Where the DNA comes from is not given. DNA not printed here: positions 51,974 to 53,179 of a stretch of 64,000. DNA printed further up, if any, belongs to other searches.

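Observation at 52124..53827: Phage-encoded SPFH/band-7 lipoprotein with partner membrane proteins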

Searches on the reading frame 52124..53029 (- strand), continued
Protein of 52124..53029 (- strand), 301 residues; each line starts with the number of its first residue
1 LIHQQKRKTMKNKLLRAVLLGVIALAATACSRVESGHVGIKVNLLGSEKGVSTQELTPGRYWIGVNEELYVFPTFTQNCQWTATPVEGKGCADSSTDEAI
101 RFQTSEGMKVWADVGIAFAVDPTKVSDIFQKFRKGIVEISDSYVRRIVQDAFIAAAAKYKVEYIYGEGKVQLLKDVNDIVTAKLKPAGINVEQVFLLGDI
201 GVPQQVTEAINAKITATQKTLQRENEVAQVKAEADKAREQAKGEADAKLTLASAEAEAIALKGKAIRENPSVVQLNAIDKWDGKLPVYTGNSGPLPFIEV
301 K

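Call 41: find_homologous_proteins(query=window:52124-53002:-, max_evalue=1e-10)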
Query window:52124-53002:- (292 aa): 1635 proteins with E <= 1e-10 among 4786 candidates; the best 120 are listed.
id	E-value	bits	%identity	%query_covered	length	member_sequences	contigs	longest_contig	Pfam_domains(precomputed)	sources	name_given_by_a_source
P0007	1.6e-183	626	99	100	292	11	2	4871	PF01145.32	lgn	-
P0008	4.2e-175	599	92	100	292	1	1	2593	PF01145.32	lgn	-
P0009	4.3e-168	576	90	100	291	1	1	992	PF01145.32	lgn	-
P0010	8.1e-167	572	90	100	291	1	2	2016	PF01145.32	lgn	-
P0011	1.8e-166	570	89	100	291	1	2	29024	PF01145.32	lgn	-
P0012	5.8e-166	569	89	100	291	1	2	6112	PF01145.32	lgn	-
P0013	1.4e-165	568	89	100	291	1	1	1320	PF01145.32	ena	-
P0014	1.5e-165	567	89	100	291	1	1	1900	PF01145.32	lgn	-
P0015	1.7e-165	567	89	100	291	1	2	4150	PF01145.32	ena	-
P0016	1.7e-165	567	89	100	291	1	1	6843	PF01145.32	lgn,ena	-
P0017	1.8e-165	567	89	100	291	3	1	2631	PF01145.32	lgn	-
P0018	4.7e-165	566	89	100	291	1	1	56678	PF01145.32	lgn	-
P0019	1.7e-164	564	89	100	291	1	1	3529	PF01145.32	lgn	-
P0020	2.6e-112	393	65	99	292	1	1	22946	PF01145.32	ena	-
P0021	1.3e-111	391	64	98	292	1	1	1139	PF01145.32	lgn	-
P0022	4.2e-111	389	63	98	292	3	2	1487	PF01145.32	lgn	-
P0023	4.9e-110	385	63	98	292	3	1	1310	PF01145.32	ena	-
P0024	2.6e-109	383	63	98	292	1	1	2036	PF01145.32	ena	-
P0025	2.0e-108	380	63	98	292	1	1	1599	PF01145.32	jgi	-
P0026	1.1e-106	374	64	94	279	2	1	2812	PF01145.32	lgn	-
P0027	1.5e-97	344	58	93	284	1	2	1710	PF01145.32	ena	-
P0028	2.0e-97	344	56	98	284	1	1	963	PF01145.32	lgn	-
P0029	3.3e-97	343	55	99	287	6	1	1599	PF01145.32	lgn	-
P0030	1.4e-96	341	57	98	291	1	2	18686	PF01145.32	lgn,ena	-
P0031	1.5e-96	341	58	93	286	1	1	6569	PF01145.32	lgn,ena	-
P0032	1.6e-96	341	55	99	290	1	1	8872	PF01145.32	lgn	-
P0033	3.1e-96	340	56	93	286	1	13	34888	PF01145.32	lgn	-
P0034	8.6e-96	339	56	100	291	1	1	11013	PF01145.32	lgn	-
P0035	9.6e-96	338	55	93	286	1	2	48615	PF01145.32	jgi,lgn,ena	-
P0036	1.0e-95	338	57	98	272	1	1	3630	PF01145.32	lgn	-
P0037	1.3e-95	338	57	92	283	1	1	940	PF01145.32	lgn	-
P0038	3.9e-95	337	57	94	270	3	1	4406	PF01145.32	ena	-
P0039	4.8e-95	336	53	99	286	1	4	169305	PF01145.32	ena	-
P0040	8.0e-95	335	55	98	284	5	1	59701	PF01145.32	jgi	-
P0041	1.2e-94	335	54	98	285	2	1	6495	PF01145.32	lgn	-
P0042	1.6e-94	334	55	98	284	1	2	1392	PF01145.32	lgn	-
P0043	1.7e-94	334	55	98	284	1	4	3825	PF01145.32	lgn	-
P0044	1.7e-94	334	55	98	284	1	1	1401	PF01145.32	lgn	-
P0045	2.4e-94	334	54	98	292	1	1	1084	PF01145.32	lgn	-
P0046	2.7e-94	334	53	99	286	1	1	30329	PF01145.32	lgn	-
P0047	3.3e-94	333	54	99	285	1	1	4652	PF01145.32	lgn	-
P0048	3.3e-94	333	54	99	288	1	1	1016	PF01145.32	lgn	-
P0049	3.4e-94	333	54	100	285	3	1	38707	PF01145.32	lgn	-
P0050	3.9e-94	333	54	97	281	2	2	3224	PF01145.32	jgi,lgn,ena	jgi:Membrane protease subunits, stomatin/prohibitin homologs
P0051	4.4e-94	333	53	98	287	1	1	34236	PF01145.32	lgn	-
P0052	5.5e-94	333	55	98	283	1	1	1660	PF01145.32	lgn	-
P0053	7.7e-94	332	55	98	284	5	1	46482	PF01145.32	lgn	-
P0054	8.1e-94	332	56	93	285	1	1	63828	PF01145.32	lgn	-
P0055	1.0e-93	332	53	100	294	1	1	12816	PF01145.32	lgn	-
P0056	1.5e-93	331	53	99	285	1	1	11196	PF01145.32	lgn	-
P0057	1.9e-93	331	56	99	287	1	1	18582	PF01145.32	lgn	-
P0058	2.0e-93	331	54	98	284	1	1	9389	PF01145.32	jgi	jgi:regulator of protease activity HflC (stomatin/prohibitin superfamily)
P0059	2.1e-93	331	53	95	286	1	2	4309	PF01145.32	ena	-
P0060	2.8e-93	330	52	98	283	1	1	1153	PF01145.32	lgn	-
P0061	5.2e-93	330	53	98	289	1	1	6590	PF01145.32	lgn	-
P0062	5.5e-93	329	54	97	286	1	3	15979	PF01145.32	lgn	-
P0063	5.8e-93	329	52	97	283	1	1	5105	PF01145.32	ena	-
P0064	6.7e-93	329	55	98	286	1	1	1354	PF01145.32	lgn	-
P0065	7.0e-93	329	57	93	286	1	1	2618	PF01145.32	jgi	jgi:regulator of protease activity HflC (stomatin/prohibitin superfamily)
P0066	7.4e-93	329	55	93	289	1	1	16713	PF01145.32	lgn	-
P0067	1.4e-92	328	53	97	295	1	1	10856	PF01145.32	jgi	jgi:regulator of protease activity HflC (stomatin/prohibitin superfamily)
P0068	1.4e-92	328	56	93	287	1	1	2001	PF01145.32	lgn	-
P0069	1.6e-92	328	52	99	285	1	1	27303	PF01145.32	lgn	-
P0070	2.0e-92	328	53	97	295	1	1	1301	PF01145.32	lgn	-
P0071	2.0e-92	328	53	100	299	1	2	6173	PF01145.32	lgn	-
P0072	2.3e-92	327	54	97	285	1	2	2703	PF01145.32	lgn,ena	-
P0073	3.9e-92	327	52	99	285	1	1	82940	PF01145.32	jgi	-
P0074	8.6e-92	326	53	98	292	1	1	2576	PF01145.32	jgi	jgi:regulator of protease activity HflC (stomatin/prohibitin superfamily)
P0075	9.5e-92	325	55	93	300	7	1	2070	PF01145.32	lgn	-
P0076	9.5e-92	325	56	98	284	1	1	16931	PF01145.32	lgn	-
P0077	1.0e-91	325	55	97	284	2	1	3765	PF01145.32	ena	-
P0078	1.1e-91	325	55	98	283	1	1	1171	PF01145.32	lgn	-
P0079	1.1e-91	325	52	99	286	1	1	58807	PF01145.32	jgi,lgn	-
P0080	1.4e-91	325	55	93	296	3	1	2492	PF01145.32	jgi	-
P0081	1.5e-91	325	52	98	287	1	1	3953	PF01145.32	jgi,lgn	-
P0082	1.5e-91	325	53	98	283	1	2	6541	PF01145.32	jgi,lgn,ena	-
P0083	1.6e-91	325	55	93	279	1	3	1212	PF01145.32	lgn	-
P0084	2.0e-91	324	53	98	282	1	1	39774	PF01145.32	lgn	-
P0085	2.2e-91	324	55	97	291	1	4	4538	PF01145.32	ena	-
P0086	2.3e-91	324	52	100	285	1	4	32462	PF01145.32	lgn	-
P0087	2.5e-91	324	52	99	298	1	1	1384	PF01145.32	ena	-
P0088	2.7e-91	324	53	99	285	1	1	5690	PF01145.32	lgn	-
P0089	2.9e-91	324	54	98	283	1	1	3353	PF01145.32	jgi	jgi:regulator of protease activity HflC (stomatin/prohibitin superfamily)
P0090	3.4e-91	324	52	99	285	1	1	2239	PF01145.32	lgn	-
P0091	4.1e-91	323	54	93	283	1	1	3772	PF01145.32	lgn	-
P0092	5.3e-91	323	52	99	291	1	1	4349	PF01145.32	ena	-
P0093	6.2e-91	323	56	95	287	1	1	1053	PF01145.32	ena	-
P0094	6.3e-91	323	56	97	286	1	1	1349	PF01145.32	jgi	jgi:regulator of protease activity HflC (stomatin/prohibitin superfamily)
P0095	6.3e-91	323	53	99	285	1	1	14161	PF01145.32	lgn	-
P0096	7.1e-91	323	51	100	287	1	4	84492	PF01145.32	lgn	-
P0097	8.8e-91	322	53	98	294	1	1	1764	PF01145.32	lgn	-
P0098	9.9e-91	322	54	96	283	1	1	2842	PF01145.32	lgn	-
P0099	1.0e-90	322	51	99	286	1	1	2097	PF01145.32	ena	-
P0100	1.1e-90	322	52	99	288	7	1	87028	PF01145.32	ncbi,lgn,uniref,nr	ncbi:transposase [Vibrio parahaemolyticus]|uniref:SPFH domain-containing protein n=1 Tax=Vibrio para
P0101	1.9e-90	321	51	99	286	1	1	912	PF01145.32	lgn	-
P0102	2.0e-90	321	52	99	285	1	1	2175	PF01145.32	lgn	-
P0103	2.1e-90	321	56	92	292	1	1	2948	PF01145.32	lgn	-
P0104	2.2e-90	321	53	98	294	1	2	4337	PF01145.32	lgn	-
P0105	2.3e-90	321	53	97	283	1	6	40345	PF01145.32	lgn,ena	-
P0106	3.0e-90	320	52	99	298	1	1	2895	PF01145.32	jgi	-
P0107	3.6e-90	320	51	99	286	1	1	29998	PF01145.32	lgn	-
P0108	3.8e-90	320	55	93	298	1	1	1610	PF01145.32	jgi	jgi:regulator of protease activity HflC (stomatin/prohibitin superfamily)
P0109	4.2e-90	320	55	97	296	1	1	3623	PF01145.32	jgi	jgi:regulator of protease activity HflC (stomatin/prohibitin superfamily)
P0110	4.4e-90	320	55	93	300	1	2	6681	PF01145.32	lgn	-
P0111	4.6e-90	320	53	100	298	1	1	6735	PF01145.32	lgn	-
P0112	4.6e-90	320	55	93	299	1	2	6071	PF01145.32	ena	-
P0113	5.1e-90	320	55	97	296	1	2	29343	PF01145.32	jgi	jgi:regulator of protease activity HflC (stomatin/prohibitin superfamily)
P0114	6.2e-90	319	51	99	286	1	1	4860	PF01145.32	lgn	-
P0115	6.4e-90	319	52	100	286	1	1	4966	PF01145.32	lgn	-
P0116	9.3e-90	319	56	92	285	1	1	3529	PF01145.32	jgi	jgi:regulator of protease activity HflC (stomatin/prohibitin superfamily)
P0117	1.0e-89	319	52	98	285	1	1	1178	PF01145.32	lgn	-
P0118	1.1e-89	319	54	93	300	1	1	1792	PF01145.32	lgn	-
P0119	1.1e-89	319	54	100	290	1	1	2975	PF01145.32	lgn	-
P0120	1.2e-89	319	51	99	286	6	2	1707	PF01145.32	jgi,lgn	jgi:regulator of protease activity HflC (stomatin/prohibitin superfamily)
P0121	1.2e-89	319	52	98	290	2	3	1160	PF01145.32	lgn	-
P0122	1.5e-89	318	55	95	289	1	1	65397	PF01145.32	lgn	-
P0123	1.6e-89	318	53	99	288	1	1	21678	PF01145.32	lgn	-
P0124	1.6e-89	318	53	99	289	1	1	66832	PF01145.32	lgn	-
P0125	1.9e-89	318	52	99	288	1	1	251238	PF01145.32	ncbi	-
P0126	2.7e-89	317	53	96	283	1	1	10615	PF01145.32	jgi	jgi:regulator of protease activity HflC (stomatin/prohibitin superfamily)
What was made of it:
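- JGI annotators label homologs 'regulator of protease activity HflC' (call 41).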

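Call 44: search_solved_structures(query=A2, max_evalue=0.01, show_alignments=1)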
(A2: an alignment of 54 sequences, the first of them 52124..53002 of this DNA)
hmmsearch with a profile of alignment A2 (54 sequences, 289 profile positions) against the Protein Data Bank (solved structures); distinct sequences matched with E-value up to 0.01: 6.
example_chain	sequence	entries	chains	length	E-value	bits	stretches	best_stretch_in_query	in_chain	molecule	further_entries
8z5g_A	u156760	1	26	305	9.9e-05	24.6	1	163-258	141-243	Protein QmcA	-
6iqe_A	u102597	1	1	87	0.0005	22.3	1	196-263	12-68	Prohibitin-2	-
7vhq_G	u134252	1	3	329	0.00079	21.6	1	167-257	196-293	Modulator of FtsH protease HflC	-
7vhp_G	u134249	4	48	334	0.001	21.3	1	167-257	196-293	Modulator of FtsH protease HflC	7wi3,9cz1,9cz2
9paw_XB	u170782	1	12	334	0.0026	19.9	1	167-257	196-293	Modulator of FtsH protease HflC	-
8rrh_B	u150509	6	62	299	0.0033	19.6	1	166-255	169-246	Prohibitin-2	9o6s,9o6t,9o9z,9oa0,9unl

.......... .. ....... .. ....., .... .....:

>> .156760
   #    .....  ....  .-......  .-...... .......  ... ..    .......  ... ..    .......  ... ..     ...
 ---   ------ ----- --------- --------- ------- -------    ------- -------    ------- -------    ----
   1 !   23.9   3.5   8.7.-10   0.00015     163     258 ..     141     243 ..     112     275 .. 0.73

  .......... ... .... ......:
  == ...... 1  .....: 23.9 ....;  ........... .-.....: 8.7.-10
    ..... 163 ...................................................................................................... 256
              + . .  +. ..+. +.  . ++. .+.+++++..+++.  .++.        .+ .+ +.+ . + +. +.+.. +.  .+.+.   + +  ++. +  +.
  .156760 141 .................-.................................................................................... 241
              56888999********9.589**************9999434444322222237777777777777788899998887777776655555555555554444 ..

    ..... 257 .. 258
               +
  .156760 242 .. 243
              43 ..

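Call 45: find_related_loci(query=A2, collection=genome_contigs, flank=5000)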
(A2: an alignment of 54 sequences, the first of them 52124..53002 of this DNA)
Query A2 (292 aa) in genome_contigs; peptide patterns used: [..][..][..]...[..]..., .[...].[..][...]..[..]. (x = any residue, [..] = any of these).
249 stretches matched a pattern; 182 encode a relative of the query (tblastn E <= 1e-3); the best 80 are kept; 80 distinct loci.
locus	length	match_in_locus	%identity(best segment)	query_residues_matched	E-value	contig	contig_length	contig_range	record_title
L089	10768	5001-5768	54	21-289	4e-92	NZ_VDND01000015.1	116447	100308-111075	Pseudomonas oryzihabitans strain DE0602 NODE_15_length_116447_cov_42.195328, whole genome shotgun sequence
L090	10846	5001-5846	49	1-291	3e-90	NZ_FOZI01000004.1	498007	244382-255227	Dyella sp. OK004, whole genome shotgun sequence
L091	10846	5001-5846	49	1-291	3e-90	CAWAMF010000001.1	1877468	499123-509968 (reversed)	MAG: uncultured Gammaproteobacteria bacterium isolate MFD01716.bin.3.239 genome assembly, contig: contig_11185, whole ge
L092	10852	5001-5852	49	1-291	2e-89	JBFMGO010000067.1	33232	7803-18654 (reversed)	MAG: bacterium isolate MAG299 MAG299_67, whole genome shotgun sequence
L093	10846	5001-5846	48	1-291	1e-89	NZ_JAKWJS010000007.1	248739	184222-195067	Dyella sp. RRB7 Scaffold7, whole genome shotgun sequence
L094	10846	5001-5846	49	1-291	5e-89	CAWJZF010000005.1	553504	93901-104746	MAG: uncultured Gammaproteobacteria bacterium isolate MFD06742.bin.2.71 genome assembly, contig: contig_24947, whole gen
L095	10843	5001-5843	48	4-291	3e-89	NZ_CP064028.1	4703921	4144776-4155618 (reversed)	Dyella halodurans strain DHOG02 chromosome, complete genome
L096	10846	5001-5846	47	3-291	1e-88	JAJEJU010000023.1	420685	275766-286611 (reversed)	Rhodanobacteraceae bacterium ZG21-1 assembly_23, whole genome shotgun sequence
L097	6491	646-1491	48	1-291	1e-87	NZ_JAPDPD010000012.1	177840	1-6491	Dyella subtropica strain RXD159 NODE_12_length_177840_cov_51.106672, whole genome shotgun sequence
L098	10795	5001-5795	51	21-291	8e-88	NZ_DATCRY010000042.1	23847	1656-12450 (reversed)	MAG: Dyella sp. isolate SMAG_U7291 k141_699332, whole genome shotgun sequence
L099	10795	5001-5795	51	20-291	7e-88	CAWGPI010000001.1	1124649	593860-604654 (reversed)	MAG: uncultured Gammaproteobacteria bacterium isolate MFD05502.bin.2.105 genome assembly, contig: contig_11371, whole ge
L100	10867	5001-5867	48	1-291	3e-87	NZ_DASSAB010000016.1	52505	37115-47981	MAG: Dyella sp. isolate SMAG_U15453 k141_3856800, whole genome shotgun sequence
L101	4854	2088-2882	50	20-291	2e-87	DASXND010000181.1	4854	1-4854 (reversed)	MAG TPA_asm: Dyella sp. isolate SMAG_U5345 k141_4756394, whole genome shotgun sequence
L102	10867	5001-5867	46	1-291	2e-84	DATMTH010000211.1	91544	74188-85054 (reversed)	MAG TPA_asm: Rhodanobacter sp. isolate SMAG_U13007 k141_201644, whole genome shotgun sequence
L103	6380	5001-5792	50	21-291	2e-85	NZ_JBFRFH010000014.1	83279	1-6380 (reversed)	Dyella sp. 2YAF14 SCAFFOLD_13, whole genome shotgun sequence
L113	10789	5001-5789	51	21-291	8e-84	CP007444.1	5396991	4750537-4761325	Dyella jiangningensis strain SBZ 3-12, complete genome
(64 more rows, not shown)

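Call 49: predict_structure(alignment_id=A2)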
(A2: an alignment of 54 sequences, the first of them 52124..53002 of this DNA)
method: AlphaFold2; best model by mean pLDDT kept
length: 292 residues; sequences in the alignment: 54
mean_pLDDT: 80.3   pTM: 0.62
mean pLDDT of the five models: 80.3, 77.7, 77.2, 76.0, 75.3
residues with pLDDT >= 90: 56; 70-90: 181; 50-70: 45; < 50: 10
segments of 3 or more residues with pLDDT < 50: 282-285, 290-292
pLDDT, mean of each block of 10 residues (from residue 1): 85 81 85 72 81 84 89 72 70 85 91 90 86 90 90 80 93 93 90 77 79 87 89 86 82 70 55 54 49 43
secondary structure, 60 per line:
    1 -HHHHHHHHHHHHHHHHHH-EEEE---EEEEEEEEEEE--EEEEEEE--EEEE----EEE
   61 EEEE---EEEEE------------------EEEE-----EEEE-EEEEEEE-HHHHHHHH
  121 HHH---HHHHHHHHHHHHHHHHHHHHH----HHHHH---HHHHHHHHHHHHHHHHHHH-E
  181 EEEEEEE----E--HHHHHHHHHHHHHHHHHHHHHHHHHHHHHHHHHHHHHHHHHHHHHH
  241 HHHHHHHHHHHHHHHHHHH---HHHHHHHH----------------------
elements in order: H2-19 E21-24 E28-38 E41-47 E50-53 E58-64 E68-72 E91-94 E100-103 E105-111 H113-123 H127-147 H152-156 H160-178 E180-187 H195-259 H263-270
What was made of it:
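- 52124..53002 (-): SPFH/Band_7 lipoprotein gene (292 aa). Signal peptide plus lipobox is residues 1-21 (nt 53002-52940). The SPFH domain is about residues 22-190, followed by a single long helix at 195-259 and a conserved C-terminal KWDGKLP...PF tail. AF2 pLDDT 80 (call 49).
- On SPFH / Band_7 superfamily (PF01145): AF2 pLDDT 80, with helix 195-259 (call 49).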

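Call 52: search_protein_families(library=pfam, proteins=[L113:7-1425:+, L113:1848-4001:-, L113:3998-4423:-, L113:5965-6435:+, L113:6529-7110:-, L113:6995-8104:+, L113:8360-10771:-], max_evalue=0.001)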
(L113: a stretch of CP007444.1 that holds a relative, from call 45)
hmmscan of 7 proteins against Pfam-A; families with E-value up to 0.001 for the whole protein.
L113:7-1425:+ (472 aa): 2 families
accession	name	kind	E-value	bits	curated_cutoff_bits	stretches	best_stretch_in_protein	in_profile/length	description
PF00326.27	Peptidase_S9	-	2.2e-48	165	22.6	1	259-457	7-211/213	Prolyl oligopeptidase family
PF00930.27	DPPIV_N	-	4.3e-30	105.1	22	1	2-169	190-353/354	Dipeptidyl peptidase IV (DPP IV) N-terminal region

L113:1848-4001:- (717 aa): 1 family
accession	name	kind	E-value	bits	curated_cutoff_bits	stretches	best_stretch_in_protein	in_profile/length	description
PF05569.17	Peptidase_M56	-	1.2e-52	179.4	31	1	18-324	6-296/296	BlaR1 peptidase M56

L113:3998-4423:- (141 aa): 0 families

L113:5965-6435:+ (156 aa): 2 families
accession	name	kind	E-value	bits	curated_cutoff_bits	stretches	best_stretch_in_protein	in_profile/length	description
PF01814.28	Hemerythrin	-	1.2e-18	68.3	25.3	1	12-123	1-123/127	Hemerythrin HHE cation binding domain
PF00898.22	Orbi_VP2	-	0.00016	20.1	23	1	29-140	39-145/946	Orbivirus outer capsid protein VP2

L113:6529-7110:- (193 aa): 0 families

L113:6995-8104:+ (369 aa): 0 families

L113:8360-10771:- (803 aa): 3 families
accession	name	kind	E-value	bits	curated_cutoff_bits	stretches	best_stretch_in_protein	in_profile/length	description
PF02867.20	Ribonuc_red_lgC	-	4.2e-197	656.3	23.9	1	232-755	1-523/523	Ribonucleotide reductase, barrel domain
PF00317.26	Ribonuc_red_lgN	-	6.8e-21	74.6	28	1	156-228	2-76/77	Ribonucleotide reductase, all-alpha domain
PF03477.21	ATP-cone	-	2e-10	41.5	25.8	1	22-101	1-81/88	ATP cone domain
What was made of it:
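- The chromosomal Dyella copy has no lysis context (call 52).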
